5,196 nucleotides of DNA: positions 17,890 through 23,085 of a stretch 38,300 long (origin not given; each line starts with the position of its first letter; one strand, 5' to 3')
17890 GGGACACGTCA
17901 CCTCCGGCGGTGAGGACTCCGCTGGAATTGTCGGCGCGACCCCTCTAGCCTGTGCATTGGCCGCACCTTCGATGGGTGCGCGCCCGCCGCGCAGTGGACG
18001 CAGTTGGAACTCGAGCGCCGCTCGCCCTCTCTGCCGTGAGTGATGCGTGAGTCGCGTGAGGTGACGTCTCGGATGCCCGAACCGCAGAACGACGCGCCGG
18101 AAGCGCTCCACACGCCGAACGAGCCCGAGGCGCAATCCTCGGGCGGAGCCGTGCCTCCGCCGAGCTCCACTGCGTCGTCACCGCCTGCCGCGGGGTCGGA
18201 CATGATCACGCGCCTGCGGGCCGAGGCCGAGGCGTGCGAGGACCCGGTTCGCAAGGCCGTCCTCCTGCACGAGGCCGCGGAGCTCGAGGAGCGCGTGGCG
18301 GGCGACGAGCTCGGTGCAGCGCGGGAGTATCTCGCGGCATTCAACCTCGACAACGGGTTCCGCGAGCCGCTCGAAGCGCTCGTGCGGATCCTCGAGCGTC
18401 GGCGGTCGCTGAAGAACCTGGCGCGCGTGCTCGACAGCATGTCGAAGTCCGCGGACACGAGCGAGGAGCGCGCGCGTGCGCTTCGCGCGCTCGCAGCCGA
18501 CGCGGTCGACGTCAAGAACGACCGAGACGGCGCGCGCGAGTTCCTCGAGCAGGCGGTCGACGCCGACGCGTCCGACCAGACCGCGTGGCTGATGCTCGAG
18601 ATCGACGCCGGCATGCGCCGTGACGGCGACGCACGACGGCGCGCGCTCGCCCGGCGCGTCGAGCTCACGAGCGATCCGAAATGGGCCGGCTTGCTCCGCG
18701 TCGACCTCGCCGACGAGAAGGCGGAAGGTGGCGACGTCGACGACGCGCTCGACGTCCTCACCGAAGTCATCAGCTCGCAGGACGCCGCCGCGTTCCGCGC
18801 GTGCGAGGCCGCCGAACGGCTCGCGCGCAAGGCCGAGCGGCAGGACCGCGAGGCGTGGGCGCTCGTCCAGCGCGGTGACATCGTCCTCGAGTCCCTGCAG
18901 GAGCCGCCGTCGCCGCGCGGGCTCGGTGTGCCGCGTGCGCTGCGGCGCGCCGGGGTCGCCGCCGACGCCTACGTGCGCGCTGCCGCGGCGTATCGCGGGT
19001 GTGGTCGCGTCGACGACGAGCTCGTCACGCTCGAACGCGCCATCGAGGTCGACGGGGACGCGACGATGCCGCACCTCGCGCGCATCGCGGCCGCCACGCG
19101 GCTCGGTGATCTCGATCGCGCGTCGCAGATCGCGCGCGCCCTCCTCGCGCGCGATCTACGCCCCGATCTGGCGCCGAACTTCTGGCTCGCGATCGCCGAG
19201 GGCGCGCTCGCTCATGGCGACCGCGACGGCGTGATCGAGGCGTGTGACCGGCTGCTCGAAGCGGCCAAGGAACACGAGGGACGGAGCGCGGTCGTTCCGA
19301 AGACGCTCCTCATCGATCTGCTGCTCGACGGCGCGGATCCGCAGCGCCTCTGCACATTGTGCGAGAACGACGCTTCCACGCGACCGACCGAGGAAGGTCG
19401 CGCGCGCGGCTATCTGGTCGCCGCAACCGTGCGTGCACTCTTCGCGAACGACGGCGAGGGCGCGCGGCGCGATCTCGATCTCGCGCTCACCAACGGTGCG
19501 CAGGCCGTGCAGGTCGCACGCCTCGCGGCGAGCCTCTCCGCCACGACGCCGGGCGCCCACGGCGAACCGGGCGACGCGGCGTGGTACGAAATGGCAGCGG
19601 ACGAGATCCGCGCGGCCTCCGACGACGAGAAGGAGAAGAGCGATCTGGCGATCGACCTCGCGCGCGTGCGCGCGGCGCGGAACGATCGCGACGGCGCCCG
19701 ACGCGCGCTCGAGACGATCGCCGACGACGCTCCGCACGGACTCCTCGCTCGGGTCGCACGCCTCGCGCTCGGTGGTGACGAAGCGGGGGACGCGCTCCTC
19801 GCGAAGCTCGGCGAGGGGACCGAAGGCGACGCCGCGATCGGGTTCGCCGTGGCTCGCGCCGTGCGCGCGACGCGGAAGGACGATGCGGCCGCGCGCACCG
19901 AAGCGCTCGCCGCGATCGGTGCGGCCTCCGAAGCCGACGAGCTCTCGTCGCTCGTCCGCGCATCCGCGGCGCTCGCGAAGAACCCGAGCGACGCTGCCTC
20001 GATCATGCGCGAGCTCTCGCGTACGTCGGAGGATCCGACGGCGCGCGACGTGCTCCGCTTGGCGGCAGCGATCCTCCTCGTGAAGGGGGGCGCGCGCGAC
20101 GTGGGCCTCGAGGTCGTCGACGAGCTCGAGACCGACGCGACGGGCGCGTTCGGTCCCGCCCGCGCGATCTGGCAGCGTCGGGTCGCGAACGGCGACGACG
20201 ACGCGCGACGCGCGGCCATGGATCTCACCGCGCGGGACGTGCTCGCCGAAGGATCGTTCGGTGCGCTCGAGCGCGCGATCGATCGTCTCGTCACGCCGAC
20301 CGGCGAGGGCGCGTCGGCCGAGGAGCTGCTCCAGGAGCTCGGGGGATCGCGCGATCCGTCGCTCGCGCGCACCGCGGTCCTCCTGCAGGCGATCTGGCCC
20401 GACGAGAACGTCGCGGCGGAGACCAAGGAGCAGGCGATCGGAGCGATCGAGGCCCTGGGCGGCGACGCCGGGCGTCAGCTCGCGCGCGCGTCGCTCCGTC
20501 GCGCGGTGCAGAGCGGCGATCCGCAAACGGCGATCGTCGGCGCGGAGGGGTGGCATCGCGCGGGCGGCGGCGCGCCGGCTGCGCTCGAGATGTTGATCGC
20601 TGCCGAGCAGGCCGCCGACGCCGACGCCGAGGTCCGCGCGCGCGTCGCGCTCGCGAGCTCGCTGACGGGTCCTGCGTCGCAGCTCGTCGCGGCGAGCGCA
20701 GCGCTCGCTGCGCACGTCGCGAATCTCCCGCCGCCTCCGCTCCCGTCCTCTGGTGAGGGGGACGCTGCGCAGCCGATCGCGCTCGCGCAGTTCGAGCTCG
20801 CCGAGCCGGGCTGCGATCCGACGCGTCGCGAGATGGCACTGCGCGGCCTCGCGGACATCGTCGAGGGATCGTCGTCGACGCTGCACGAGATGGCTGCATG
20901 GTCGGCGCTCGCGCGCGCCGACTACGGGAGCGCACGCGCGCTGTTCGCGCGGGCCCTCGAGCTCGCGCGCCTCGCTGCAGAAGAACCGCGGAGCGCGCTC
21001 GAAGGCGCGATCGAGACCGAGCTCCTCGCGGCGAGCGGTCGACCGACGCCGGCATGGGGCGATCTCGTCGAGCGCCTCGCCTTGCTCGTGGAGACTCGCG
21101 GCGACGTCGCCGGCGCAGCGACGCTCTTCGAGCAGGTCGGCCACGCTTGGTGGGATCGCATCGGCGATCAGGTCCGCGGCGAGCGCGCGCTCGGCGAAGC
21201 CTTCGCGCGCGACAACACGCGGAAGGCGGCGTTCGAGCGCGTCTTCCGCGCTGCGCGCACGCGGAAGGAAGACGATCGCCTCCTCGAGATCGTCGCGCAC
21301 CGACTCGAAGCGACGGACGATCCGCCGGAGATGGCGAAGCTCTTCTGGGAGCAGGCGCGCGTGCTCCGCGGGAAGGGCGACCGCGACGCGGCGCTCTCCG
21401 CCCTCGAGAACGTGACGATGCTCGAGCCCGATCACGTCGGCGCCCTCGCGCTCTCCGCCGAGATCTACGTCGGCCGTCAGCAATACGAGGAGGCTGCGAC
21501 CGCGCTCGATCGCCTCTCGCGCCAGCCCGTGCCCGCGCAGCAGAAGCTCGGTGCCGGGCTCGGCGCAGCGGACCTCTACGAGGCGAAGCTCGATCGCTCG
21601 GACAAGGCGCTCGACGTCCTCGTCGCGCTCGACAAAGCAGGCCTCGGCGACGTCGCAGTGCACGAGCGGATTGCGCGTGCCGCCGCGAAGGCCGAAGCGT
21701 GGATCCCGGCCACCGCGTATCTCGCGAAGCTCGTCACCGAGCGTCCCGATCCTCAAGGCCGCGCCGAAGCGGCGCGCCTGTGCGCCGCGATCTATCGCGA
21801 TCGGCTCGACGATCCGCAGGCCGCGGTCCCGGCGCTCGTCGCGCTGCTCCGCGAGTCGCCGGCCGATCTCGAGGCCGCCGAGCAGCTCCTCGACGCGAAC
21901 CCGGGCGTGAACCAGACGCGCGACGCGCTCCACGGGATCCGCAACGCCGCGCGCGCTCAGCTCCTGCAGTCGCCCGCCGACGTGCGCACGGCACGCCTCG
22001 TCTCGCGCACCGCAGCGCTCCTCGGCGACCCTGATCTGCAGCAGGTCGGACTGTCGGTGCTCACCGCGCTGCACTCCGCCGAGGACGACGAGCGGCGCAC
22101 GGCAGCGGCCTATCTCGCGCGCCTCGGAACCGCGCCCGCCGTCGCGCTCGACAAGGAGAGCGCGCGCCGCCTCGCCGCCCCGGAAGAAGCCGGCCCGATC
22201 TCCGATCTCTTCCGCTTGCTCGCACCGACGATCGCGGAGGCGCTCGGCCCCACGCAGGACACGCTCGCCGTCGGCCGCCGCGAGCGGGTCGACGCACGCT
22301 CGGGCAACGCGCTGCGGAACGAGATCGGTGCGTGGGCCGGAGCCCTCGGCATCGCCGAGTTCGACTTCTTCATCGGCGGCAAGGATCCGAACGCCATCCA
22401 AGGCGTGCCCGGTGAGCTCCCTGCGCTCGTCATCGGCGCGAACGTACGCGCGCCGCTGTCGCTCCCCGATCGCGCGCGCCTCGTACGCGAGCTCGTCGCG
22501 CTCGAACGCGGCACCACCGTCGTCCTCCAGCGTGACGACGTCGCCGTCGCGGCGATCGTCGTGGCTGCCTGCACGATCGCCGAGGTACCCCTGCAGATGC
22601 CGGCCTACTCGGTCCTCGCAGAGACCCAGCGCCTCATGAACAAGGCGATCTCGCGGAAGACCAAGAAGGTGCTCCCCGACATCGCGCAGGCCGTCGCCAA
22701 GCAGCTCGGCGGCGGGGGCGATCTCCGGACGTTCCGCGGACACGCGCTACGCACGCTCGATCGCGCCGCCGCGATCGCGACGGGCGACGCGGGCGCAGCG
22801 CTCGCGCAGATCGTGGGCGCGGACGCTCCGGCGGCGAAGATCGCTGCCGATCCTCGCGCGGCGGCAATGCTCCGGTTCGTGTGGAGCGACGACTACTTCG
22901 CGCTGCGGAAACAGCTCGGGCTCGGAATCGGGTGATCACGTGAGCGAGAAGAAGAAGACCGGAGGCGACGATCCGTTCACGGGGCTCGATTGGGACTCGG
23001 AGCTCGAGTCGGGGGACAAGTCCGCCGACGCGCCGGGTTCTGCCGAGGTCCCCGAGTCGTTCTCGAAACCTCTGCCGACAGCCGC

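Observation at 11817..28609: Three giant same-strand helical-repeat proteins (1708, 1631 and 1889 aa) next to a PP2C phosphatase: candidate uncharacterised scaffold system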

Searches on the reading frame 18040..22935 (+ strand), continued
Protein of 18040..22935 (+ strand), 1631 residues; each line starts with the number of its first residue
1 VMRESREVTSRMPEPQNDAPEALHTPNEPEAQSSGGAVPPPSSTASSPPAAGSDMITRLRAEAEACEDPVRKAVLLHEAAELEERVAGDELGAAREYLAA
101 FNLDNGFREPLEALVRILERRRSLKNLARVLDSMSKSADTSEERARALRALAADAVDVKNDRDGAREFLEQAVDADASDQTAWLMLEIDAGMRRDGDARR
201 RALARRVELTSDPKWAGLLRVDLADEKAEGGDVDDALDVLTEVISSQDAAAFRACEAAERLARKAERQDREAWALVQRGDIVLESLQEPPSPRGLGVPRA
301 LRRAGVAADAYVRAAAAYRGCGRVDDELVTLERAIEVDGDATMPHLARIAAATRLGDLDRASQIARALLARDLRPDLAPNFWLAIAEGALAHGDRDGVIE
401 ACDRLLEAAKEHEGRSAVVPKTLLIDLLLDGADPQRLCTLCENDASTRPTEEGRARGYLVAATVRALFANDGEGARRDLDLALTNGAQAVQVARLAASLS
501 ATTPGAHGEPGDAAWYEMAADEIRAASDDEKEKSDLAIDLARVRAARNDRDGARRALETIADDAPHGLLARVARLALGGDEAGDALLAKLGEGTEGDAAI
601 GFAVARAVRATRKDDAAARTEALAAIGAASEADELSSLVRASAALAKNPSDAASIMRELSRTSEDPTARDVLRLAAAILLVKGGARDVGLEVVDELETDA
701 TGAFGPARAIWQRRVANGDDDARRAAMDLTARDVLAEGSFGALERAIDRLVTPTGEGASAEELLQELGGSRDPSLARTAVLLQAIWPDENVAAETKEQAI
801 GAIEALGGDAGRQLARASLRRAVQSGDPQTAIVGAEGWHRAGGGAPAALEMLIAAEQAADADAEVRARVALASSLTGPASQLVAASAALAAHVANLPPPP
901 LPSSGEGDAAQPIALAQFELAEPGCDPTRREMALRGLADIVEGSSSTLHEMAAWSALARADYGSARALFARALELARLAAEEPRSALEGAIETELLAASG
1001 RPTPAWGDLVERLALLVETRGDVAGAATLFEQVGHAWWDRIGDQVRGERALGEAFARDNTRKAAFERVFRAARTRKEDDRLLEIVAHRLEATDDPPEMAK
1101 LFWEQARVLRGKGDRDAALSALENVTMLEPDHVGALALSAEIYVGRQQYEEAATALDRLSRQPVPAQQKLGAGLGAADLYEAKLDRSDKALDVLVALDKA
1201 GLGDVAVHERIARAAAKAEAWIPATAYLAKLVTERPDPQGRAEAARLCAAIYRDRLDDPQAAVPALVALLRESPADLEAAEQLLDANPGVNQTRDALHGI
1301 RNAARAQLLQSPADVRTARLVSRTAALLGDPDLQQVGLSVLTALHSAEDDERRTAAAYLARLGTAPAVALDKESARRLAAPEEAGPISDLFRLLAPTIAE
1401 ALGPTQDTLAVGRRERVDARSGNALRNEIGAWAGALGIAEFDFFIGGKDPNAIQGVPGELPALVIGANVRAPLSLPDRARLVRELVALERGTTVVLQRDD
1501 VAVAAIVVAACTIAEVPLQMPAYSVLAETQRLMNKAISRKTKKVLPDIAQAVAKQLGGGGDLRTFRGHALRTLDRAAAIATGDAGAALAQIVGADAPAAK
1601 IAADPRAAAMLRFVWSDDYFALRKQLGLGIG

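Call 27: find_encoding_contigs(protein=P0080, flank=10000, max_places=1)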
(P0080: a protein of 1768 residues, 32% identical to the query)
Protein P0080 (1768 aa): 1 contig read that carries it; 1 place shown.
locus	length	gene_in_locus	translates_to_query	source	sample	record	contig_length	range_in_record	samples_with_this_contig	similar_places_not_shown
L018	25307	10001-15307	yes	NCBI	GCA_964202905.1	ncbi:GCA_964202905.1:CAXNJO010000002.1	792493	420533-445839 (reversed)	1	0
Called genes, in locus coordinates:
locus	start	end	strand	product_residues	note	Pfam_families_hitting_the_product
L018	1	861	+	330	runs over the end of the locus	-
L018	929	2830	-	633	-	PF00069:Pkinase, PF07714:PK_Tyr_Ser-Thr, PF01636:APH (weak)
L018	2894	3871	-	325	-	PF03009:GDPD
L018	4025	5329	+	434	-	PF03411:Peptidase_M74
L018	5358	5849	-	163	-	PF04993:TfoX_N, PF04237:YjbR (weak)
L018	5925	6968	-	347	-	PF00126:HTH_1, PF03466:LysR_substrate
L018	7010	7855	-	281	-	-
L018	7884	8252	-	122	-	PF03692:CxxCxxCC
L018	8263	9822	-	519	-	PF00221:Lyase_aromatic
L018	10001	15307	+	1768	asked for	-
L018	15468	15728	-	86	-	-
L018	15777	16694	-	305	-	-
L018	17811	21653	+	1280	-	PF07719:TPR_2 (faint), PF13181:TPR_8 (faint), PF13428:TPR_14 (faint), PF00515:TPR_1 (faint), PF13431:TPR_17 (faint), PF14559:TPR_19 (weak)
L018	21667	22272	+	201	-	-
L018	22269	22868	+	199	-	PF01467:CTP_transf_like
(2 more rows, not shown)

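Call 65: search_protein_families(library=padloc, proteins=[window:18073-22935:+], max_evalue=0.001)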
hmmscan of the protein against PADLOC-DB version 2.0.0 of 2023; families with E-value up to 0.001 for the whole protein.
window:18073-22935:+ (1620 aa): 0 families

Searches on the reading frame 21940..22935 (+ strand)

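Call 12: search_protein_families(library=pfam, proteins=[window:21940-22935:+], max_evalue=10)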
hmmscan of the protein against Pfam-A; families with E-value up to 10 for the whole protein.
window:21940-22935:+ (331 aa): 1 family
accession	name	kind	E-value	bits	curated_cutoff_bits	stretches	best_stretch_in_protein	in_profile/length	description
PF17830.6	STI1-HOP_DP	-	0.11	12.9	29.1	0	18-36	6-26/55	STI1/HOP, DP domain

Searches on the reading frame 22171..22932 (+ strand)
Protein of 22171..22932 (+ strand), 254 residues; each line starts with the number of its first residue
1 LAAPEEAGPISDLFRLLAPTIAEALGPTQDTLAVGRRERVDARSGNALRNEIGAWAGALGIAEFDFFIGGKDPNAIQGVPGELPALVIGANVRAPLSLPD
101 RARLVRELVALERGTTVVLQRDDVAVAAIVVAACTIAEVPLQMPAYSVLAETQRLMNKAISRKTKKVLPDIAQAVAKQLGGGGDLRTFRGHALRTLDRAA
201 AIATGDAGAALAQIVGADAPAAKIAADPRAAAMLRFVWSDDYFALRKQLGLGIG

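Call 68: predict_structure(alignment_id=A3)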
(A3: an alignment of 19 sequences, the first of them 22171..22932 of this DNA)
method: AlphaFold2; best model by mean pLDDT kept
length: 254 residues; sequences in the alignment: 19
mean_pLDDT: 93.6   pTM: 0.90
mean pLDDT of the five models: 93.6, 93.0, 92.7, 92.2, 92.2
residues with pLDDT >= 90: 230; 70-90: 20; 50-70: 4; < 50: 0
segments of 3 or more residues with pLDDT < 50: none
pLDDT, mean of each block of 10 residues (from residue 1): 84 97 96 96 94 94 96 96 96 96 97 96 96 95 89 98 97 94 86 95 93 93 94 94 90 66
secondary structure, 60 per line:
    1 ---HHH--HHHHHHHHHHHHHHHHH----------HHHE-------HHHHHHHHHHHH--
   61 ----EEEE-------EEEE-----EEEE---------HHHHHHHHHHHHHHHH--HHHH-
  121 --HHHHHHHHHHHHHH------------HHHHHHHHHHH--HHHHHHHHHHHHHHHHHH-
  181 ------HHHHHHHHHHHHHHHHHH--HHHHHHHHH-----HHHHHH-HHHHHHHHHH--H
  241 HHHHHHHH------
elements in order: H9-25 H47-58 E65-68 E76-79 E85-88 H98-113 H116-119 H123-136 H149-159 H162-179 H187-204 H207-215 H221-226 H228-237 H240-248
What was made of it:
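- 22171..22932 (+): G2 C-terminal domain (254 aa): an alpha/beta globular domain with no Pfam family. AF2 gives pLDDT 93.6 and pTM 0.90 (call 68).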

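Call 71: fold_search(model_id=the predicted structure, library=pdb)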
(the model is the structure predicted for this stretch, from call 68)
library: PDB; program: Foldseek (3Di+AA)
matches with E <= 10: 117; with E <= 0.001: 0
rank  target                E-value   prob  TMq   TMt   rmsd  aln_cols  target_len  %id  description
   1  6ait_C                6.8e-01  0.23  0.29  0.20  12.9       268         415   12  Crystal structure of E. coli BepA (released 2018-12-26)
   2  3c37_B                7.5e-01  0.47  0.39  0.43  12.0       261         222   11  X-ray structure of the putative Zn-dependent peptidase Q74D82 at the resolution 1.7 A. Northeast Structural Genomics C (released 2008-02-12)
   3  3c37_A                8.7e-01  0.35  0.37  0.41  12.2       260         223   13  X-ray structure of the putative Zn-dependent peptidase Q74D82 at the resolution 1.7 A. Northeast Structural Genomics C (released 2008-02-12)
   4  8t25_A                9.6e-01  0.06  0.20  0.10  23.3       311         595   11  Cryo-EM structure of the RBD-ACE2 interface of the SARS-CoV-2 trimeric spike protein bound to ACE2 receptor after loca (released 2023-10-25)
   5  6ait_E                1.2e+00  0.08  0.20  0.13  18.9       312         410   10  Crystal structure of E. coli BepA (released 2018-12-26)
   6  9gbp_A                1.3e+00  0.06  0.19  0.10  23.7       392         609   10  Human Angiotensin-1 converting enzyme N-domain in complex with a diprolyl inhibitor- SG3 (released 2025-01-22)
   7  8u0t_A                1.3e+00  0.06  0.20  0.10  21.6       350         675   12  PRD-0038 RBD bound to Rhinolophus alcyone ACE2 (local refinement) (released 2023-12-06)
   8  8zwe_B                1.3e+00  0.05  0.18  0.09  22.1       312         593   10  Cryo-EM structure of MRCoV RBD in complex with mink ACE2 (released 2025-03-12)
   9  4b2t_q                1.3e+00  0.02  0.12  0.09  20.4       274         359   14  The crystal structures of the eukaryotic chaperonin CCT reveal its functional partitioning (released 2013-03-20)
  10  6nk8_A                1.4e+00  0.06  0.16  0.19  15.6       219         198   18  C-terminal region of the Burkholderia pseudomallei OLD protein (released 2019-08-07)
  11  9h5u_A                1.4e+00  0.04  0.15  0.13  15.8       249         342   12  ATP-bound human mitochondrial Hsp60 double-ring complex (C1) (released 2025-11-05)
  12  7xyo_A                1.7e+00  0.07  0.20  0.11  18.6       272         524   12  Crystal Structure of a M61 aminopeptidase family member from Myxococcus fulvus (released 2023-06-07)
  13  4ufb_A                1.8e+00  0.05  0.20  0.10  23.6       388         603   10  Crystal structure of the Angiotensin-1 converting enzyme N-domain in complex with Lys-Pro (released 2015-10-07)
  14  4ii4_B                1.8e+00  0.04  0.12  0.13  17.8       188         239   14  The Phenylacetyl-CoA monooxygenase - mutant PaaA E49Q K68Q - PaaC wild type subcomplex with benzoyl-CoA (released 2014-08-20)
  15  4at8_D                1.8e+00  0.03  0.13  0.11  16.2       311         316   10  Crystal structure of the NF90-NF45 dimerisation domain complex with ATP (released 2012-08-01)
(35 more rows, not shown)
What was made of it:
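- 22171..22932 (+): The top Foldseek hits are BepA and 3c37, both non-significant (call 71).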

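Call 79: search_protein_families(library=pfam, alignment_id=A3, max_evalue=10)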
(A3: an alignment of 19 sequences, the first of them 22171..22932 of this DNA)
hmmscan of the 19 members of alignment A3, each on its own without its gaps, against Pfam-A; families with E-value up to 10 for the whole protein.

A. member 1, window:22171-22932:+ (254 aa): 0 families

B. families by the number of members that match (of 19 scanned): 10 families
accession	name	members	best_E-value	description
PF13305.11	TetR_C_33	1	0.0024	Tetracyclin repressor-like, C-terminal domain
PF22687.1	BRCA2_TR2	1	0.036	BRCA2 TR2 domain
PF11760.13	CbiG_N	1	0.06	Cobalamin synthesis G N-terminal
PF23225.1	zf-C2H2_7th_ZNF462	1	0.071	Zinc finger protein 462, seventh C2H2 zinc finger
PF01052.25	FliMN_C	1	0.074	Type III flagellar switch regulator (C-ring) FliN C-term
PF15776.10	PRR22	1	0.084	Proline-rich protein family 22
PF07097.16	DUF1359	1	0.11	Protein of unknown function (DUF1359)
PF18604.6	PreAtp-grasp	1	0.11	Pre ATP-grasp domain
PF16072.10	DUF4813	1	0.28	Domain of unknown function (DUF4813)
PF02416.21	TatA_B_E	1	0.45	mttA/Hcf106 family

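Call 82: find_related_loci(query=A4, collection=metagenome_contigs, flank=8000)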
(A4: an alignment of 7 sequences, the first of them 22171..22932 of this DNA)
Query A4 (254 aa) in metagenome_contigs; peptide patterns used: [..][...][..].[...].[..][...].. (x = any residue, [..] = any of these).
117 stretches matched a pattern; 66 encode a relative of the query (tblastn E <= 1e-3); 66 distinct loci.
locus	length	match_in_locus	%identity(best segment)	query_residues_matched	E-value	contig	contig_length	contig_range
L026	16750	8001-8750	53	1-251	9e-79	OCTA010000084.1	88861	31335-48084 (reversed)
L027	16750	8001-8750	53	1-251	9e-79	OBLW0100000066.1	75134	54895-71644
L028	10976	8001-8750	52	1-251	1e-77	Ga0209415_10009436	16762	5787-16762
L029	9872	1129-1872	51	3-251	5e-77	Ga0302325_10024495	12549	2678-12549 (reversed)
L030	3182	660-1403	53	3-251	4e-77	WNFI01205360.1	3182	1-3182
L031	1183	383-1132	53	1-251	1e-81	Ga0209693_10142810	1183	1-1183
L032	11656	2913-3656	51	3-251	4e-75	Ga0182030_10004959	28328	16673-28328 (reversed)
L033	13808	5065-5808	53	3-251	9e-75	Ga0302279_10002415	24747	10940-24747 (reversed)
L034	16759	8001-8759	50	1-254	2e-74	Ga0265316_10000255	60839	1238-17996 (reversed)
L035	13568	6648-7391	50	3-251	3e-74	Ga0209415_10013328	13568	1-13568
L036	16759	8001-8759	50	1-254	2e-74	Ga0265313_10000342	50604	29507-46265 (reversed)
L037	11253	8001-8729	54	8-251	3e-72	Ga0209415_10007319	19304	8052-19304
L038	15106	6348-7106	51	1-254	4e-71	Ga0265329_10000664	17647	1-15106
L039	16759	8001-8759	51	1-254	4e-71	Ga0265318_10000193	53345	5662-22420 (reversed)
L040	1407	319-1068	53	1-251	4e-73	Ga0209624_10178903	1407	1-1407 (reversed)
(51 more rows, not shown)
